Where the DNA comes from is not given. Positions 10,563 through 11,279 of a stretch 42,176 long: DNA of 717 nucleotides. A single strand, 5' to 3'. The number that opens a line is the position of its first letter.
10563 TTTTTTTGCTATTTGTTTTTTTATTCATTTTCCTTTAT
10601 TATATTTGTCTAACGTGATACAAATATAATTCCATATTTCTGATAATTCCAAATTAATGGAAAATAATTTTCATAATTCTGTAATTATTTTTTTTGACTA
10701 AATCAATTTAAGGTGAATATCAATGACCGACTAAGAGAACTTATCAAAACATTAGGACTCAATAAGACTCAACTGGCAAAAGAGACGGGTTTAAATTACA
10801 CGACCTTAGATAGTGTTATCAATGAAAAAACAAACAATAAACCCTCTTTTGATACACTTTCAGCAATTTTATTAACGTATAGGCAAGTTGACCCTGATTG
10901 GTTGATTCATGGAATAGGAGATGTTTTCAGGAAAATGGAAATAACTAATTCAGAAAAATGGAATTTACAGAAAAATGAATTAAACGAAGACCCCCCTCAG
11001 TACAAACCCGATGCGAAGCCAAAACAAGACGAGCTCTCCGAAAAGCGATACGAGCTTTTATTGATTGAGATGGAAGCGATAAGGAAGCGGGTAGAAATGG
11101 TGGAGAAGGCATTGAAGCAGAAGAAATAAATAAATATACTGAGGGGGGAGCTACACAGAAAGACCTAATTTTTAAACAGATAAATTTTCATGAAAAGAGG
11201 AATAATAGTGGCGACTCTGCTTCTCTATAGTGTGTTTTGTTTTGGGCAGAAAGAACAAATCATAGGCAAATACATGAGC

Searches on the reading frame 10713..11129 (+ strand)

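Call 23: search_protein_families(library=pfam, proteins=[window:10713-11129:+], max_evalue=0.01)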
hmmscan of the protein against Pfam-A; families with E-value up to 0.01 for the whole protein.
window:10713-11129:+ (138 aa): 4 families
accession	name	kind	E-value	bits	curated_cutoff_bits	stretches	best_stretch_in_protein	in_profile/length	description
PF13443.12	HTH_26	-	2.1e-06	28.3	22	1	6-52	1-46/63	Cro/C1-type HTH DNA-binding domain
PF12844.13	HTH_19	-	3.5e-06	27.2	30.2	1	6-69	3-63/64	Helix-turn-helix domain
PF01381.28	HTH_3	-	9.2e-06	26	23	1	7-64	1-55/55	Helix-turn-helix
PF20317.4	HTH_60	-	0.002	18.9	24.1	1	2-68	5-79/140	Helix-turn-helix domain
